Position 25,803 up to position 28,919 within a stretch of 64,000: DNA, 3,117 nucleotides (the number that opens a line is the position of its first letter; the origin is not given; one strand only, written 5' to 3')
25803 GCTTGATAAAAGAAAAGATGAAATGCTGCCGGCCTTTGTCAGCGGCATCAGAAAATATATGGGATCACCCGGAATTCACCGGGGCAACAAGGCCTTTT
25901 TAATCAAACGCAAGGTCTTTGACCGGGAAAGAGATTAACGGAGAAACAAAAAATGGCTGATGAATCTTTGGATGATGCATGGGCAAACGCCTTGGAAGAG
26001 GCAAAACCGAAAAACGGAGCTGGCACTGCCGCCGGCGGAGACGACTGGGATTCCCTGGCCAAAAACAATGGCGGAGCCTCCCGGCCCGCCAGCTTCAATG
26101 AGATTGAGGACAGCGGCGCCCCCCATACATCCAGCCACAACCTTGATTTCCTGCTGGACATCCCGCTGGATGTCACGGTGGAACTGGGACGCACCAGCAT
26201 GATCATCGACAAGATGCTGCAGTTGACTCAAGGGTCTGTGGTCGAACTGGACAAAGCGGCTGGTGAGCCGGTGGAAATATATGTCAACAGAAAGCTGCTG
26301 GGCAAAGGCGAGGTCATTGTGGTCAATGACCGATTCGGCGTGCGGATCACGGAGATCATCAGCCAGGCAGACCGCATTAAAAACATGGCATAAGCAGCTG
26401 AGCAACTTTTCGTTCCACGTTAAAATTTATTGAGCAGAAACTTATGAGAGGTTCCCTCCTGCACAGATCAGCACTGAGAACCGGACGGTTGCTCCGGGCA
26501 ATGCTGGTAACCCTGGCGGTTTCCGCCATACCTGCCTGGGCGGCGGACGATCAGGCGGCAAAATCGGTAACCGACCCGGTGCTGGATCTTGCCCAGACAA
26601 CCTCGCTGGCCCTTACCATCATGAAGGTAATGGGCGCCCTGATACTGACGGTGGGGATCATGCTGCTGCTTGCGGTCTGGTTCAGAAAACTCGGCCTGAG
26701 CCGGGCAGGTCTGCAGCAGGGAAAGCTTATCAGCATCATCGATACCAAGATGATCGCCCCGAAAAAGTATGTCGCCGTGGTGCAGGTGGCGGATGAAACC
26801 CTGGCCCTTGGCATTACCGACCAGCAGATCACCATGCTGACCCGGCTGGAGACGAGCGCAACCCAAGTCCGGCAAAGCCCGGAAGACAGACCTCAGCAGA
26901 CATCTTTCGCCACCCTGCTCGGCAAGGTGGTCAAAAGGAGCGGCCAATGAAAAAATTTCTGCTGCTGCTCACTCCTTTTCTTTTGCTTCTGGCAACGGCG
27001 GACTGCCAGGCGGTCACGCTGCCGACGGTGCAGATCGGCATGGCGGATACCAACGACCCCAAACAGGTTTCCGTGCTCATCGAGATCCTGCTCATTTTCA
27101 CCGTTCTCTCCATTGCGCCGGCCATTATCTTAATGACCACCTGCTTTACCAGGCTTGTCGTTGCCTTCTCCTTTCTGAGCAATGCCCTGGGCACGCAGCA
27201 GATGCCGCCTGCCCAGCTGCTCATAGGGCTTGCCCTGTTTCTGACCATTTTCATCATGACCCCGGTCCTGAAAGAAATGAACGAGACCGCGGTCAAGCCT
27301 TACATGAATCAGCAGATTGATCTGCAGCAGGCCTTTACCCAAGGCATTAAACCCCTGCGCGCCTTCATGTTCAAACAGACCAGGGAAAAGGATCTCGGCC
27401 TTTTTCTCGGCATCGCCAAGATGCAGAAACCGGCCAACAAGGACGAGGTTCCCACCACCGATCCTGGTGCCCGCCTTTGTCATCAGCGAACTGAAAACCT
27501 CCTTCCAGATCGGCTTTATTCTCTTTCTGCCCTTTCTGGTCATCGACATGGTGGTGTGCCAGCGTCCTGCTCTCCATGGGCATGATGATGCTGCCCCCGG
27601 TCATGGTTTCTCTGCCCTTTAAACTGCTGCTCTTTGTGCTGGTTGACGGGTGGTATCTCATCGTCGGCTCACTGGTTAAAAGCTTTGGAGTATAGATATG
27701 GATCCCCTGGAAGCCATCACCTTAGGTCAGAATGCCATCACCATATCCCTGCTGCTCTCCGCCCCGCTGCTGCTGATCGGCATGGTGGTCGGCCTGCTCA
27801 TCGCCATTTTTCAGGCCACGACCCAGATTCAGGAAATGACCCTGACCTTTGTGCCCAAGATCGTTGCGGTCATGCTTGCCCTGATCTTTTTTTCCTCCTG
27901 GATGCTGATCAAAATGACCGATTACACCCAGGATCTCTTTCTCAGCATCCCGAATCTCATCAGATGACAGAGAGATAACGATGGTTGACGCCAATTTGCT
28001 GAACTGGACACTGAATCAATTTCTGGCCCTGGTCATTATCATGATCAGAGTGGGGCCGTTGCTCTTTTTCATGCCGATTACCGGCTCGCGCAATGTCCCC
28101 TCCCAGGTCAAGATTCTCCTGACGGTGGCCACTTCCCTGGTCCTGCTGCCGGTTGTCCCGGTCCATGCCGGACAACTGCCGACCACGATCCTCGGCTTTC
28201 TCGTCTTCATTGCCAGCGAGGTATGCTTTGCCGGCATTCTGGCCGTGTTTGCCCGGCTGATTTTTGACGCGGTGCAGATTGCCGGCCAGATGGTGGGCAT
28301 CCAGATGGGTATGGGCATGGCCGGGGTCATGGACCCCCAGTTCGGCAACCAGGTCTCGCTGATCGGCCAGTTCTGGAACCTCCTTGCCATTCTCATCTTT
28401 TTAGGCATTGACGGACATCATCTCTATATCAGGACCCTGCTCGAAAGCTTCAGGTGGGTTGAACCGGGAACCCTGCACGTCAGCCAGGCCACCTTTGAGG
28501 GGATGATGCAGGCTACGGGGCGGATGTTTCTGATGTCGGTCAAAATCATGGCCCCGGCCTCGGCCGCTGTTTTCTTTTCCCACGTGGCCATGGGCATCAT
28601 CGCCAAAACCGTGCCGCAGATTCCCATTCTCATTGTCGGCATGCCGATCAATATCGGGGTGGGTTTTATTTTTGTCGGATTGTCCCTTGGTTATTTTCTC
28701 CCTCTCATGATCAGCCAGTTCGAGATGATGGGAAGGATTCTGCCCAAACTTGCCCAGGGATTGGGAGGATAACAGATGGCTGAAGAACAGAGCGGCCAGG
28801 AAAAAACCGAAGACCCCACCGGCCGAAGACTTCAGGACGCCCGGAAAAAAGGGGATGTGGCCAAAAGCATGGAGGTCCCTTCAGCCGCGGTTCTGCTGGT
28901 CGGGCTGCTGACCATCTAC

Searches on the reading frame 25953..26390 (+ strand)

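Call 15: search_protein_families(library=pfam, proteins=[window:25953-26390:+], max_evalue=0.001)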
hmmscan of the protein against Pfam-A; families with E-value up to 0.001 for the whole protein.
window:25953-26390:+ (146 aa): 1 family
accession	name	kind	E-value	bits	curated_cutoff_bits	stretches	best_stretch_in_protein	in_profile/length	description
PF01052.25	FliMN_C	-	4.6e-25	87.8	23.8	1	67-136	3-72/73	Type III flagellar switch regulator (C-ring) FliN C-term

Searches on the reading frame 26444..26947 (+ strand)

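Call 15: search_protein_families(library=pfam, proteins=[window:26444-26947:+], max_evalue=0.001)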
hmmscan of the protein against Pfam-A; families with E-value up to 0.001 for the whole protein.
window:26444-26947:+ (168 aa): 1 family
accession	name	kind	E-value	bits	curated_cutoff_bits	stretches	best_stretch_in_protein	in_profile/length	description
PF04347.18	FliO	-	6.4e-16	58.7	22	1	85-163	11-90/91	Flagellar biosynthesis protein, FliO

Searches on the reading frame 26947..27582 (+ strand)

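Call 15: search_protein_families(library=pfam, proteins=[window:26947-27582:+], max_evalue=0.001)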
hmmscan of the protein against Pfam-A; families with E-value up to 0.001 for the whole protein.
window:26947-27582:+ (212 aa): 1 family
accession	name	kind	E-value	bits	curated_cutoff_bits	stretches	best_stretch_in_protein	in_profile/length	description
PF00813.25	FliP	-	5.3e-39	134.6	26.9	1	51-169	2-118/191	FliP family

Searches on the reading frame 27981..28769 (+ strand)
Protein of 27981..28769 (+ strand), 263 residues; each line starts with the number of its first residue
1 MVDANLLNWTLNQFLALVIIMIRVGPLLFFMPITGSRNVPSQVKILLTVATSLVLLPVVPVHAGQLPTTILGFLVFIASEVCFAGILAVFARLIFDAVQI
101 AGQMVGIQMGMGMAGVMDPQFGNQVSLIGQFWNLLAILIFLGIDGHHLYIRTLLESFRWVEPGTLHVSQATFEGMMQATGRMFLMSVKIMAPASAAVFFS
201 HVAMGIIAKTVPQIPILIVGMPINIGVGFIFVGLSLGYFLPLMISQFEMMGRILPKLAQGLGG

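Call 15: search_protein_families(library=pfam, proteins=[window:27981-28769:+], max_evalue=0.001)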
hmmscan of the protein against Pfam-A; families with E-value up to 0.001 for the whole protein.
window:27981-28769:+ (263 aa): 1 family
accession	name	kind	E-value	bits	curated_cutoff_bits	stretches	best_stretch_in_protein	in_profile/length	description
PF01311.25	Bac_export_1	-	3.1e-59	200.8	27.8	1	15-249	2-229/230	Bacterial export proteins, family 1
